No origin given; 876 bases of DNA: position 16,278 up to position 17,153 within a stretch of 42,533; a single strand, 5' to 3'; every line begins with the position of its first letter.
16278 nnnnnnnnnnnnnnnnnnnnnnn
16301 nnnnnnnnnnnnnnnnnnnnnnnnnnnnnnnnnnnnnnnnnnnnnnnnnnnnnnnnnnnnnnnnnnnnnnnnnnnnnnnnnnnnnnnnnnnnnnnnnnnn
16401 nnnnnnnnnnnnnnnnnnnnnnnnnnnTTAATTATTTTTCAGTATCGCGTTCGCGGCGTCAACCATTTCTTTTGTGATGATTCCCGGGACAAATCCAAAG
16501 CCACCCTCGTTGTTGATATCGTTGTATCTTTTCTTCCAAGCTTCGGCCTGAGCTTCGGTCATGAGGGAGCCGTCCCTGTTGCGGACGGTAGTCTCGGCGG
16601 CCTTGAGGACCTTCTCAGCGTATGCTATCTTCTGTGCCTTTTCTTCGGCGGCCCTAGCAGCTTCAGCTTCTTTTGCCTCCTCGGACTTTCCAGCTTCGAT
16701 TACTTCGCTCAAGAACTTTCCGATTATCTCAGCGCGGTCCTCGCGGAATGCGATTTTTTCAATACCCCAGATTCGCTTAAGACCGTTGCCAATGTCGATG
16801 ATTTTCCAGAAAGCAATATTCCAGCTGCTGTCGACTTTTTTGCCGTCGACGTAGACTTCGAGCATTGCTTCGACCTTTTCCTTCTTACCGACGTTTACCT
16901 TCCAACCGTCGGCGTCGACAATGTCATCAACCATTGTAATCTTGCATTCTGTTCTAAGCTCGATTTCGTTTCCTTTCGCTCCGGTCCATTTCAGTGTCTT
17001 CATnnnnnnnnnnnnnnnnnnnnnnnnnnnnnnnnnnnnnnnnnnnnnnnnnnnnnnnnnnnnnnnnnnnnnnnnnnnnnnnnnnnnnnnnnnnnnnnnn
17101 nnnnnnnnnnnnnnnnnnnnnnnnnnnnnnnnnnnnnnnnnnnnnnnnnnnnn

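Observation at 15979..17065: Consensus-promoter two-gene cassette of unknown function at the lysis/attP junction (candidate prophage defence, exclusion or TA module)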

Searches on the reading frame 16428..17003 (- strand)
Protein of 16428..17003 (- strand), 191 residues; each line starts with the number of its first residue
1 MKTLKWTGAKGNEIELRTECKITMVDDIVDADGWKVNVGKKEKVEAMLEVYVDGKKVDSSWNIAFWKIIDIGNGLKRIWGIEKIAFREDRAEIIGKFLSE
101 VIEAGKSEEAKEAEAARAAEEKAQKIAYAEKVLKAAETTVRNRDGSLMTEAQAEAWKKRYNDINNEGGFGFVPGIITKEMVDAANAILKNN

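Call 3: search_protein_families(library=pfam, proteins=[window:16428-17003:-], max_evalue=1)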
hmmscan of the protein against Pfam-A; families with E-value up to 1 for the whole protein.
window:16428-17003:- (191 aa): 0 families

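Call 4: search_protein_families(library=phrogs, proteins=[window:16428-17003:-], max_evalue=1)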
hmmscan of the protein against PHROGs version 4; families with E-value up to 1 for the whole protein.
window:16428-17003:- (191 aa): 2 families
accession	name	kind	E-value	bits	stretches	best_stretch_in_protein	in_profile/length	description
phrog_12570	-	unknown function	0.082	13.7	1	18-60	39-81/174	-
phrog_1554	-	unknown function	0.53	10.9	1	100-154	51-100/212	-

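Call 5: search_protein_families(library=padloc, proteins=[window:16428-17003:-], max_evalue=1)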
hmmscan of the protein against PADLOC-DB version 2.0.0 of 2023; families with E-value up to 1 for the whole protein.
window:16428-17003:- (191 aa): 0 families

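Call 6: search_protein_families(library=ncbifam, proteins=[window:16428-17003:-], max_evalue=1)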
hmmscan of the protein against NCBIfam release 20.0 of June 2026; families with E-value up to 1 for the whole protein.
window:16428-17003:- (191 aa): 0 families

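Call 10: find_homologous_proteins(query=window:16428-17003:-)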
Query window:16428-17003:- (191 aa): 15 proteins with E <= 0.001 among 435 candidates.
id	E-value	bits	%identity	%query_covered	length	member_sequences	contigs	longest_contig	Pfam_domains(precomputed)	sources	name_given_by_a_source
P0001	6.1e-116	403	100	100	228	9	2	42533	-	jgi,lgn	-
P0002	2.8e-112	391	97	100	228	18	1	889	-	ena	-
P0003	2.9e-56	208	53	99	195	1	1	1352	-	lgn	-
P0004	3.2e-51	192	49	98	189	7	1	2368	-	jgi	jgi:hypothetical protein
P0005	6.8e-49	184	50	98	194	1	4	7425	-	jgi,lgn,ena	-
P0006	1.4e-48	183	48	98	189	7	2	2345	-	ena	-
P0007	2.3e-45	173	51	98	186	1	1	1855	-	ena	-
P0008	5.1e-42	162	45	98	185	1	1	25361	-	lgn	-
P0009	2.1e-40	157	48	99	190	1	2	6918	-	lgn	-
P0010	2.4e-35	140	44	98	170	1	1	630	-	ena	-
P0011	1.6e-32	131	41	97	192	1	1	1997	-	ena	-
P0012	2.6e-32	130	43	95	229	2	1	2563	-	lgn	-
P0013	4.3e-25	107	38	98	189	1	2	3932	-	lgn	-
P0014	2.0e-24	105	39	92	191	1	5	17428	-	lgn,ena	-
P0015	2.8e-11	62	32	74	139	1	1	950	-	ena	-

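Call 13: find_encoding_contigs(protein=P0008, flank=6000, max_places=3)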
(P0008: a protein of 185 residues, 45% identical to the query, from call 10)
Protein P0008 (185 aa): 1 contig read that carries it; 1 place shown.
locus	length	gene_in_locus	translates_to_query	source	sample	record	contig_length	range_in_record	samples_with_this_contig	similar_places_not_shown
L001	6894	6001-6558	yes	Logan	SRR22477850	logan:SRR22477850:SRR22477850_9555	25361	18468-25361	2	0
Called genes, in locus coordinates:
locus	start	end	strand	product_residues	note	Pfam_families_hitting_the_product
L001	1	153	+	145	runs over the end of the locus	-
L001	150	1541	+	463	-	-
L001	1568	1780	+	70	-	-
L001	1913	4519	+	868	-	PF05048:NosD (weak), PF13229:Beta_helix (weak), PF05048:NosD, PF13229:Beta_helix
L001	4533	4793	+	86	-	-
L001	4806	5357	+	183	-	PF01520:Amidase_3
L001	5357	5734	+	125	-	-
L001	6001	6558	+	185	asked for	-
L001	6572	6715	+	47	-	-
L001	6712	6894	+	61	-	?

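Call 14: find_encoding_contigs(protein=P0014, flank=6000, max_places=3)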
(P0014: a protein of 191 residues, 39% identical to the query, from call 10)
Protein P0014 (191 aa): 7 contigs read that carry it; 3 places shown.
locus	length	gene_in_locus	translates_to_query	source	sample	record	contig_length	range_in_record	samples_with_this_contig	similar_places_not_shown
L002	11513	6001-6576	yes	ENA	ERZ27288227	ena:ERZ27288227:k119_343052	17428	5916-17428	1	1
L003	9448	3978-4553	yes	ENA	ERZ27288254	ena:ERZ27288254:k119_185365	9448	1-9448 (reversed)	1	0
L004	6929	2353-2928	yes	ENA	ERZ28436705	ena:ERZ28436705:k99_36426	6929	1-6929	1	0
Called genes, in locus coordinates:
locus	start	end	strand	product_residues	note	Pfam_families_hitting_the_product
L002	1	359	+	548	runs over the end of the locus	-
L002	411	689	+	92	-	-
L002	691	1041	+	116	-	-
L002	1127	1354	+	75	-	-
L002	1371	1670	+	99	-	-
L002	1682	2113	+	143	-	PF11114:Minor_capsid_2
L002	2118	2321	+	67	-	-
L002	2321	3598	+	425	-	PF06152:Phage_min_cap2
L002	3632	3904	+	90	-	-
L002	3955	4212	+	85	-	-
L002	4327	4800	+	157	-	-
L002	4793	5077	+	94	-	-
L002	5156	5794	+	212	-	-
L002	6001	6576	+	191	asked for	-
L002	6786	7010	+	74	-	-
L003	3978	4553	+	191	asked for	-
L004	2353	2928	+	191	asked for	-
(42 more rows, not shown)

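Call 15: find_encoding_contigs(protein=P0005, flank=6000, max_places=3)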
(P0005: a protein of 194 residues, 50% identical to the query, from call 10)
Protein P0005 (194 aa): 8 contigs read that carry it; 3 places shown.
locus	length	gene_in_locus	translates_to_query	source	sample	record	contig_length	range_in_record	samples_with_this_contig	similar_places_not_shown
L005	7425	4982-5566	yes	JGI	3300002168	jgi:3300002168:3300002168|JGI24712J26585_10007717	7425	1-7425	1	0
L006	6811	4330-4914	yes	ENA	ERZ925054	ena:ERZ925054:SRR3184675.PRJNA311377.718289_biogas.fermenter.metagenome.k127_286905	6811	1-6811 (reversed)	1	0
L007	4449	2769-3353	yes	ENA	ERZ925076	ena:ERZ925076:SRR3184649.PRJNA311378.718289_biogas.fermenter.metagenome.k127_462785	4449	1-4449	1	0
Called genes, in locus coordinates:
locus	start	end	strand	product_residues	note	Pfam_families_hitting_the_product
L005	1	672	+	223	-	?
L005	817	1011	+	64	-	-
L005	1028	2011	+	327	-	-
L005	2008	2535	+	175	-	-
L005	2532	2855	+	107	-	PF08774:VRR_NUC (weak), PF01870:Hjc (weak)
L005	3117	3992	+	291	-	-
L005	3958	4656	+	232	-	-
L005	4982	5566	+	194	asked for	-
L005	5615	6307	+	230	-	-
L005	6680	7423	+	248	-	?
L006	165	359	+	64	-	-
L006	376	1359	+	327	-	-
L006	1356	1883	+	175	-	-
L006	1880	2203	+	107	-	PF08774:VRR_NUC (weak), PF01870:Hjc (weak)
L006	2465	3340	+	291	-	-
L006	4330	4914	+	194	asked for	-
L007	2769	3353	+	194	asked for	-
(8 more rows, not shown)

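Call 16: find_encoding_contigs(protein=P0009, flank=6000, max_places=3)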
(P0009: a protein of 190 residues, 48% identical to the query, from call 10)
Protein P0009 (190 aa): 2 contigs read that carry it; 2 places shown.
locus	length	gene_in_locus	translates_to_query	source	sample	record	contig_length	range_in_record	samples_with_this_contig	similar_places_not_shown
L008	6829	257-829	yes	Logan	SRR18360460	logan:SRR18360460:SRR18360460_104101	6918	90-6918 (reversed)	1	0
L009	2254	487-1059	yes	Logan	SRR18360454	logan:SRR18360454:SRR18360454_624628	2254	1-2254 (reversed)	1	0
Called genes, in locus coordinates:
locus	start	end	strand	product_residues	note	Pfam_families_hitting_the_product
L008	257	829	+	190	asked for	-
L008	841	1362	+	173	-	PF12844:HTH_19, PF13560:HTH_31, PF01381:HTH_3, PF13443:HTH_26 (faint)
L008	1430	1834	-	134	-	PF05105:Phage_holin_4_1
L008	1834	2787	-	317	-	PF01471:PG_binding_1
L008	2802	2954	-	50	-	-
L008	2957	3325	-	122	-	-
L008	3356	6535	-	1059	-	PF18454:Mtd_N (weak)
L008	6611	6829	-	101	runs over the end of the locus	?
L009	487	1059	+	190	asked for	-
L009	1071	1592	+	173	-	PF12844:HTH_19, PF13560:HTH_31, PF01381:HTH_3, PF13443:HTH_26 (faint)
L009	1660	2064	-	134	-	PF05105:Phage_holin_4_1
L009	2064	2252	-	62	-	?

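Call 17: find_encoding_contigs(protein=P0013, flank=6000, max_places=3)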
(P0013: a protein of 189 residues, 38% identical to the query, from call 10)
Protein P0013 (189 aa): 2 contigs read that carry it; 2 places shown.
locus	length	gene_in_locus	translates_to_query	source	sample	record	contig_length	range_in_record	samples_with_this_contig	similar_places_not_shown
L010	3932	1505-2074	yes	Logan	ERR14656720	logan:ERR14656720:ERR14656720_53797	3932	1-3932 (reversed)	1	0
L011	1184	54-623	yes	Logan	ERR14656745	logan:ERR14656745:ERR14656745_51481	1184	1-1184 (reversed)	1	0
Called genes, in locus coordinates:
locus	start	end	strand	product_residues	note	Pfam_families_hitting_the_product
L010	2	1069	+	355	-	?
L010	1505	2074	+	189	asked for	-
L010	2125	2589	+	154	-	-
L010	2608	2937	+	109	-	-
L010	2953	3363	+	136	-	-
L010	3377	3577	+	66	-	PF13443:HTH_26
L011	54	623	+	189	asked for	-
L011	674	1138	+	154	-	-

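Call 23: search_solved_structures(query=window:16428-17003:-, max_evalue=10)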
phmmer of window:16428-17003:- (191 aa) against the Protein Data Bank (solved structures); distinct sequences matched with E-value up to 10: 2.
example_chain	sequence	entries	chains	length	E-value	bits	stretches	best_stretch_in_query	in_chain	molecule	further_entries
1dkg_A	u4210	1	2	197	0.83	12.9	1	105-166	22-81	NUCLEOTIDE EXCHANGE FACTOR GRPE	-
5khu_Q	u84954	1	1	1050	2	11.7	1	79-151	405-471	Mitotic checkpoint serine/threonine-protein kinase BUB1 beta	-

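Call 32: search_dna_similar(query=window:16428-17003:-, collection=phages, mode=protein, max_rows=25, max_evalue=0.01)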
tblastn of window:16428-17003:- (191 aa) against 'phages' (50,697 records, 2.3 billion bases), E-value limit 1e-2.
No match.
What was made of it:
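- Tried and rejected: tblastn of A against GenBank phages found nothing (call 32).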

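Call 34: predict_structure(alignment_id=A1)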
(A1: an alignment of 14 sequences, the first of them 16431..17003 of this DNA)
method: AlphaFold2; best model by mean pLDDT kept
length: 191 residues; sequences in the alignment: 14
mean_pLDDT: 92.5   pTM: 0.66
mean pLDDT of the five models: 92.5, 92.4, 92.3, 92.3, 91.9
residues with pLDDT >= 90: 148; 70-90: 40; 50-70: 3; < 50: 0
segments of 3 or more residues with pLDDT < 50: none
pLDDT, mean of each block of 10 residues (from residue 1): 94 96 92 87 95 97 96 94 93 96 94 90 94 94 95 91 78 90 93 74
secondary structure, 60 per line:
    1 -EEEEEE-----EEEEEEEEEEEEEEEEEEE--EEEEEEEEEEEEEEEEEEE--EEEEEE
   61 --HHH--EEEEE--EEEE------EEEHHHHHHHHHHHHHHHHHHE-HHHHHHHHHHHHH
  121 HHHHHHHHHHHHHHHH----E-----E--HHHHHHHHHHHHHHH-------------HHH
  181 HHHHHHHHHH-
elements in order: E2-7 E13-31 E34-52 E55-60 E68-72 E75-78 E85-87 H88-105 H108-136 H150-164 H178-190
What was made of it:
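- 16428..17003 (-): Gene A, 191 aa. It has an N-terminal beta domain (aa 1-87, including a long beta-hairpin), two long helices (88-136), and a C-terminal helical module (aa about 108-191, nt 16682-16431). AF2 pLDDT 92.5 (call 34).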

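Call 40: fold_search(model_id=the predicted structure, library=pdb)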
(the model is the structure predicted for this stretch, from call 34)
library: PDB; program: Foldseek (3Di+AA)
matches with E <= 10: 616; with E <= 0.001: 0
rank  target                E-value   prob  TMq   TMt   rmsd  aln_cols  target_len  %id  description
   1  4b9q_A                1.1e-01  0.14  0.17  0.06  21.6       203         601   11  Open conformation of ATP-bound Hsp70 homolog DnaK (released 2012-11-14)
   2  7ko2_D                2.4e-01  0.10  0.16  0.06  21.1       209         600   10  Restraining state of near full-length Hsp70 DnaK (released 2021-09-15)
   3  7sqc_Z0               2.7e-01  0.11  0.17  0.07  22.8       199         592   10  Ciliary C1 central pair apparatus isolated from Chlamydomonas reinhardtii (released 2022-04-13)
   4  2z71_C                4.2e-01  0.04  0.09  0.06  16.0       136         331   10  Structure of truncated mutant CYS1GLY of penicillin V acylase from bacillus sphaericus co-crystallized with penicillin (released 2008-08-26)
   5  8yfh_A                4.7e-01  0.12  0.09  0.05  16.7        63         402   11  Structure of alpha-1,3-glucanase agn1 (released 2025-02-26)
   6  2pnh_B                5.0e-01  0.15  0.11  0.18   9.7        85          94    5  Escherichia coli PriB E39A variant (released 2007-08-07)
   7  3py9                  6.3e-01  0.09  0.11  0.08  17.0        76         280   16  X-ray structural studies of the entire extra-cellular region of the Ser/Thr kinase PrkC from Staphylococcus aureus (released 2011-01-19)
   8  4v7h_BC               6.3e-01  0.02  0.08  0.05  16.8       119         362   13  Structure of the 80S rRNA and proteins and P/E tRNA for eukaryotic ribosome based on cryo-EM map of Thermomyces lanug (released 2014-07-09)
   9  4aah_A                6.7e-01  0.15  0.19  0.08  11.1       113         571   12  METHANOL DEHYDROGENASE FROM METHYLOPHILUS W3A1 (released 1996-12-07)
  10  7qoi_FD               6.7e-01  0.04  0.15  0.06  30.9       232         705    6  Unique vertex of the phicrAss001 virion (released 2023-03-29)
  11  3k8a_B                7.6e-01  0.12  0.11  0.17  10.3        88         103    6  Neisseria gonorrhoeae PriB (released 2010-01-12)
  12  9jga_A                7.6e-01  0.04  0.13  0.06  26.6       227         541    7  P22 procapsid portal (released 2025-02-26)
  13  6yf7_AA               8.0e-01  0.25  0.10  0.15   8.6        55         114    9  Virus-like particle of bacteriophage AC (released 2020-09-02)
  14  6imj_B                8.0e-01  0.18  0.18  0.09  12.2        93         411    6  The crystal structure of Se-AsfvLIG:DNA complex (released 2019-02-27)
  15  6imj_A                8.0e-01  0.16  0.19  0.10  13.0       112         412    7  The crystal structure of Se-AsfvLIG:DNA complex (released 2019-02-27)
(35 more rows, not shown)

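Call 42: search_protein_representatives(alignment_id=A1)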
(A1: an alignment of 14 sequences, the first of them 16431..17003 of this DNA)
Query: 14 sequences, 187 profile positions. Proteins with E-value up to 0.001 (for the whole library): 570; up to 1e-10: 355; up to 1e-30: 83. The best 150 are listed.
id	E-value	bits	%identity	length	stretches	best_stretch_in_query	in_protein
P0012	5.9e-71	254.4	-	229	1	2-184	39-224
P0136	2.1e-65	236.3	-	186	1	1-182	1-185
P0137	2.4e-62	226.3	-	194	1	2-185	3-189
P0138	3.5e-62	225.8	-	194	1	1-185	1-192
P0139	2.4e-61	223.1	-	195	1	2-184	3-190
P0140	2.6e-61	223.0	-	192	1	2-184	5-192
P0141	5.9e-60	218.5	-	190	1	1-184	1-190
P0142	4.7e-59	215.6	-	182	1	2-183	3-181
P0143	4.9e-59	215.5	-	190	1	2-184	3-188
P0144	5.2e-59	215.5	-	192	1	2-183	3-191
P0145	1.4e-57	210.8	-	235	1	2-184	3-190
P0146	2.2e-57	210.1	-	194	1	2-183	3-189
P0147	7.2e-57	208.5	-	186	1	1-184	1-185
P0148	7.6e-57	208.4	-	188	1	2-184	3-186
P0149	1.2e-56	207.8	-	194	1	9-185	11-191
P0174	2.6e-48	180.6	-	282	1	1-185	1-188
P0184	2.1e-44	167.8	-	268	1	3-184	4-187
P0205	6.1e-35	137.0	-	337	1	2-183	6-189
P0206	8.2e-35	136.6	-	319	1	3-184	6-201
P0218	4.2e-30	121.2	-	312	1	1-185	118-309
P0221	2.1e-29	118.9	-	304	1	9-184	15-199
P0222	2.2e-29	118.9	-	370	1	3-185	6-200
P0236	1.2e-24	103.4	-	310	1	11-185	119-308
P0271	6.9e-19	84.6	-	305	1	1-182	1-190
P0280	3.5e-18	82.3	-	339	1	92-184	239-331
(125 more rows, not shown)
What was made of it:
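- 16428..17003 (-): Exhaustive profile search found 570 representatives (call 42).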

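Call 43: search_protein_families(library=pfam, proteins=[P0205, P0206, P0222, P0218, P0236, P0221, P0174, P0184, P0271, P0280], max_evalue=0.01)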
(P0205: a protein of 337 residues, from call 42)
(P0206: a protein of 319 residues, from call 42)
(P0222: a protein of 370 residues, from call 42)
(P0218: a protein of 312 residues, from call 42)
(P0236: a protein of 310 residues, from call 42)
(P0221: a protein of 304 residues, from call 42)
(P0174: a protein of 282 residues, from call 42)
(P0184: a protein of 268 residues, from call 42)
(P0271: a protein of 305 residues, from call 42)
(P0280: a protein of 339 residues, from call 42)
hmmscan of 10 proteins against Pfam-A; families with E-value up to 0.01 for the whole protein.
P0205 (337 aa): 1 family
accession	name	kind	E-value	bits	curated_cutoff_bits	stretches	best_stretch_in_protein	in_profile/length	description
PF14191.11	YodL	-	4.7e-21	76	24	1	213-310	2-95/98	YodL-like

P0206 (319 aa): 0 families

P0222 (370 aa): 0 families

P0218 (312 aa): 1 family
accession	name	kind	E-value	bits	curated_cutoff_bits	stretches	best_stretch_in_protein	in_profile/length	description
PF13657.11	Couple_hipA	-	0.00011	23.1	22.5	1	18-97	9-86/99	HipA N-terminal domain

P0236 (310 aa): 0 families

P0221 (304 aa): 0 families

P0174 (282 aa): 0 families

P0184 (268 aa): 0 families

P0271 (305 aa): 0 families

P0280 (339 aa): 0 families
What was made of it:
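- One A-family member is fused to a YodL-like domain (call 43).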

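Call 45: find_related_loci(query=A1, collection=viral_contigs, flank=4000)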
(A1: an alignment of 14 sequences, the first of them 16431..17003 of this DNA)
Query A1 (191 aa) in viral_contigs; peptide patterns used: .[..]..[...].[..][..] (x = any residue, [..] = any of these).
137 stretches matched a pattern; 47 encode a relative of the query (tblastn E <= 1e-3); 47 distinct loci.
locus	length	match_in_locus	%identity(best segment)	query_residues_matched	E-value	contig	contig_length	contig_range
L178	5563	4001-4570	54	1-188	3e-61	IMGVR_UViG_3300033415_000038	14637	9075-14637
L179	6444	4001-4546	50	1-188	5e-55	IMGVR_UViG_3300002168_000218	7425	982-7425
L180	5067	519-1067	47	1-188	4e-50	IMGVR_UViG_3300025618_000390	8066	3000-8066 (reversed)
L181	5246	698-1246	47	1-188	4e-50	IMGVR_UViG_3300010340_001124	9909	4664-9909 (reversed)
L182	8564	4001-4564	46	1-188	3e-47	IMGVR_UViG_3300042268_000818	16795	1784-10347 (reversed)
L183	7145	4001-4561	35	3-184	3e-28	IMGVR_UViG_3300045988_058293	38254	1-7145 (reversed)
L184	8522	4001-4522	36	6-186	2e-27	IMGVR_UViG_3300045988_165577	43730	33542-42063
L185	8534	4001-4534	37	4-186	5e-26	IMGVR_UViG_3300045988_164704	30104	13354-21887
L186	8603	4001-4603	30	1-189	2e-21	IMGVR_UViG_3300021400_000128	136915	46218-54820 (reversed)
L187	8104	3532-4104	29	2-188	7e-14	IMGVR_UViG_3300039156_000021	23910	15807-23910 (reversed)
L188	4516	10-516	31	24-188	8e-13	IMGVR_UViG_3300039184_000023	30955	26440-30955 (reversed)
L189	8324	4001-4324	34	87-188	2e-10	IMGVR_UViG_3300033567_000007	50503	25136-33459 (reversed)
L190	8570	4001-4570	26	3-184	5e-10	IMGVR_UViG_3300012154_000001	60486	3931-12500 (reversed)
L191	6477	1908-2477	26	3-184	5e-10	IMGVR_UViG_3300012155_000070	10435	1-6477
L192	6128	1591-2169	27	3-189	9e-10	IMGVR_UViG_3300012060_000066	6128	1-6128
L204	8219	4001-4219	32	112-189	4e-7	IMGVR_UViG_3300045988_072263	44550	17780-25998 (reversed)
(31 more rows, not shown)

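Call 54: search_protein_families(library=pfam, alignment_id=A3, max_evalue=0.01)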
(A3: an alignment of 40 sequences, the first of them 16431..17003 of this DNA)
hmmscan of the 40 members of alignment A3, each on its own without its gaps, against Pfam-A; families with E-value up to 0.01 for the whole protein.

A. member 1, window:16431-17003:- (191 aa): 0 families

B. families by the number of members that match (of 40 scanned): 6 families
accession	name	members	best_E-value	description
PF14191.11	YodL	1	4.7e-21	YodL-like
PF23302.1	HTH_DNAJC9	1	9.9e-05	DNAJC9 HTH domain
PF13657.11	Couple_hipA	1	0.00011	HipA N-terminal domain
PF18307.6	Tfb2_C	1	0.0053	Transcription factor Tfb2 (p52) C-terminal domain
PF05973.20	Gp49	1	0.0068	Phage derived protein Gp49-like (DUF891)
PF03885.18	DUF327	1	0.0088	Protein of unknown function (DUF327)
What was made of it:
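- Tried and rejected: Domain fusions in long A-family members gave one YodL-like fusion and one marginal HipA N-terminal fusion (calls 43, 54).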

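Call 56: search_protein_families(library=pfam, proteins=[L008:841-1362:+, L005:5615-6307:+, L010:2125-2589:+, L204:4258-4707:+, L001:6572-6715:+], max_evalue=0.1)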
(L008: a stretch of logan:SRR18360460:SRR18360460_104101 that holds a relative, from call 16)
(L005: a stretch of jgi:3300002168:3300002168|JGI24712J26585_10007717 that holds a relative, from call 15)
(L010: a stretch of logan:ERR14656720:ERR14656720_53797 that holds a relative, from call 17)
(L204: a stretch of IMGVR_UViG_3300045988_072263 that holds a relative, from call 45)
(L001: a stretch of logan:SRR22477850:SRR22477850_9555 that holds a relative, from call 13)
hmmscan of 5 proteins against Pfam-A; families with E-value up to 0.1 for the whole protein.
L008:841-1362:+ (173 aa): 10 families
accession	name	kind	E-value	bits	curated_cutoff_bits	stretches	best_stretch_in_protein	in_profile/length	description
PF01381.28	HTH_3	-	2.9e-15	56.5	23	1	7-60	1-54/55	Helix-turn-helix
PF13560.12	HTH_31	-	7.7e-12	45.8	27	1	2-57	1-57/64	Helix-turn-helix domain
PF12844.13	HTH_19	-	1.7e-08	34.7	30.2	1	6-66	3-63/64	Helix-turn-helix domain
PF13443.12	HTH_26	-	1.4e-05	25.7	22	1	12-58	7-54/63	Cro/C1-type HTH DNA-binding domain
PF21716.3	dnstrm_HI1420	-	0.0018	18.5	27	1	10-60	38-88/90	Probable addiction module antidote protein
PF22495.2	HTH_92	-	0.0093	15.7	27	1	11-42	4-35/45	RsaL-like HTH domain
PF15943.11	YdaS_toxin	-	0.0097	16.1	30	1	17-41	10-34/65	Bacterial toxin YdaS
PF05269.17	Phage_CII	-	0.017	15.7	21.3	1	14-38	22-46/91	Bacteriophage CII protein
PF15731.11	MqsA_antitoxin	-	0.052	14.1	30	1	5-46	72-113/131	Antitoxin component of bacterial toxin-antitoxin system, MqsA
PF07022.19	Phage_CI_repr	-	0.067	14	22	0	18-68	15-64/65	Bacteriophage CI repressor helix-turn-helix domain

L005:5615-6307:+ (230 aa): 2 families
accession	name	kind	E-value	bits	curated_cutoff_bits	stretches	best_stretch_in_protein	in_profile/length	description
PF19300.4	BPD_transp_1_N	-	0.015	15.9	23.8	1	94-146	23-75/114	Binding-prot-dependent transport system membrane comp, N-term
PF18262.7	PhetRS_B1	-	0.048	14.4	26.8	1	109-143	14-48/83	Phe-tRNA synthetase beta subunit B1 domain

L010:2125-2589:+ (154 aa): 0 families

L204:4258-4707:+ (149 aa): 3 families
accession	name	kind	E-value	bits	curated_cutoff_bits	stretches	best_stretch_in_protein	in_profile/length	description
PF08681.18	TacA1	-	0.0028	18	21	1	7-37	1-31/80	Antitoxin TacA 1-like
PF05534.18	HicB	-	0.0042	17.4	21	1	8-39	20-51/51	HicB family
PF21983.2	NikA-like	-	0.058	14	27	0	4-37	3-36/72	Mobilization protein NikA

L001:6572-6715:+ (47 aa): 2 families
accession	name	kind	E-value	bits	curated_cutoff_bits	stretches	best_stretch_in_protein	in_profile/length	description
PF12651.13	RHH_3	-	0.0025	18.2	21.6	1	4-42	4-42/44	Ribbon-helix-helix domain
PF01402.27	RHH_1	-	0.0026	18.1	20.5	1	5-42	2-39/39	Ribbon-helix-helix protein, copG family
